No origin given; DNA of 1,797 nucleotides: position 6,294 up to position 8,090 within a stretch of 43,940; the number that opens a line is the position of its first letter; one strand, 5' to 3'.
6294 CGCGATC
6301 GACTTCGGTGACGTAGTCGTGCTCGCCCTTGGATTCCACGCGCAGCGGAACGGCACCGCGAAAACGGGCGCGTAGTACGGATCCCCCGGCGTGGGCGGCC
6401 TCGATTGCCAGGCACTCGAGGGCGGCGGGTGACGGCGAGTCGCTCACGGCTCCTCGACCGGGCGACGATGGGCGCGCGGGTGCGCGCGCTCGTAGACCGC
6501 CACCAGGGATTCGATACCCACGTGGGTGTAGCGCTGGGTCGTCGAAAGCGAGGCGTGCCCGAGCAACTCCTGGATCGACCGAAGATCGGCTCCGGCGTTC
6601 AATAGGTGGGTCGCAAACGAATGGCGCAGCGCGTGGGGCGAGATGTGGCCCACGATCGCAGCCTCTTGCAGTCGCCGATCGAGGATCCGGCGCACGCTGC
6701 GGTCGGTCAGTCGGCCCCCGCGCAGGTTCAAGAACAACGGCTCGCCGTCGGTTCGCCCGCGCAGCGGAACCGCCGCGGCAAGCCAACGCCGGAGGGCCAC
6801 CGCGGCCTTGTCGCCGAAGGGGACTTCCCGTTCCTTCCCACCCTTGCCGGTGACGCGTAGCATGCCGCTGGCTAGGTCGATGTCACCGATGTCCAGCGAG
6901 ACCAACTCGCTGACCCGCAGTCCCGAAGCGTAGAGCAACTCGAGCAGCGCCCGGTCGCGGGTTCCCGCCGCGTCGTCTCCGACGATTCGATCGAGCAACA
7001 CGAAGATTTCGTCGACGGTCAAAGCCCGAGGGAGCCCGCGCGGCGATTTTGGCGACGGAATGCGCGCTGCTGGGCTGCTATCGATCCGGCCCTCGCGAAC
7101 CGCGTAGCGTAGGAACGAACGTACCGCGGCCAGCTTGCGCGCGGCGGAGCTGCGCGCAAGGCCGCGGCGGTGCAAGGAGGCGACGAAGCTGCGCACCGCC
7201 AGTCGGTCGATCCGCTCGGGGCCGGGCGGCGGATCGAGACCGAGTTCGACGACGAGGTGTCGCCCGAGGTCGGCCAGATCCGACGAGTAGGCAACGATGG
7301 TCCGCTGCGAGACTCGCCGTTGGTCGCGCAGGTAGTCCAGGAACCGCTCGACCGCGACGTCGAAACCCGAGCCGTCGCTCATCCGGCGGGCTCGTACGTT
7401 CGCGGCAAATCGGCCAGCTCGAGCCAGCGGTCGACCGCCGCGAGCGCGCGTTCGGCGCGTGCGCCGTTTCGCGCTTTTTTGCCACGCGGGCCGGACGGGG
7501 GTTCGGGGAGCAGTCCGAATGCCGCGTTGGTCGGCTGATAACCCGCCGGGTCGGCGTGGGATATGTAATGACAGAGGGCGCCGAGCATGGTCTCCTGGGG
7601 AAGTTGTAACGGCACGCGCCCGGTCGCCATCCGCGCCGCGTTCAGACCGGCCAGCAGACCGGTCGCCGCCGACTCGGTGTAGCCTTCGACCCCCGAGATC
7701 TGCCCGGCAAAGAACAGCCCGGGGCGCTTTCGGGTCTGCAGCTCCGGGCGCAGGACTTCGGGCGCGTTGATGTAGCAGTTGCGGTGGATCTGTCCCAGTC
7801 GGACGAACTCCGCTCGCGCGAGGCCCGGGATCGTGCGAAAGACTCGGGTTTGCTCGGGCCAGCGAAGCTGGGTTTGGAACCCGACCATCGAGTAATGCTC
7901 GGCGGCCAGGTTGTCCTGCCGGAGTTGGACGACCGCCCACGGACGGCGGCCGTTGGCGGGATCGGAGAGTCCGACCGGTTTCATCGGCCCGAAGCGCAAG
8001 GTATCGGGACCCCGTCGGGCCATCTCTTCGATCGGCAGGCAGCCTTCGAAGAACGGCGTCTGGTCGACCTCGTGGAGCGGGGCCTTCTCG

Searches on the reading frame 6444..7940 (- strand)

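Call 8: search_protein_families(library=pfam, proteins=[window:6444-7940:-], max_evalue=0.01)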
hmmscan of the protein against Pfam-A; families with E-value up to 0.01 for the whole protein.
window:6444-7940:- (498 aa): 4 families
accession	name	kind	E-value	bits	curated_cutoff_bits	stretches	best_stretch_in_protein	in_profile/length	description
PF00589.27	Phage_integrase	-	1.5e-47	162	27.1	1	307-474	3-168/172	Phage integrase family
PF02899.23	Phage_int_SAM_1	-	5e-18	65.6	22.3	1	197-284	1-83/83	Phage integrase, N-terminal SAM-like domain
PF13102.12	Phage_int_SAM_5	-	0.00035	21.3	22.3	0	243-293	45-97/98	Phage integrase SAM-like domain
PF13495.12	Phage_int_SAM_4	-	0.0072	17.2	27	0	198-281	3-79/85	Phage integrase, N-terminal SAM-like domain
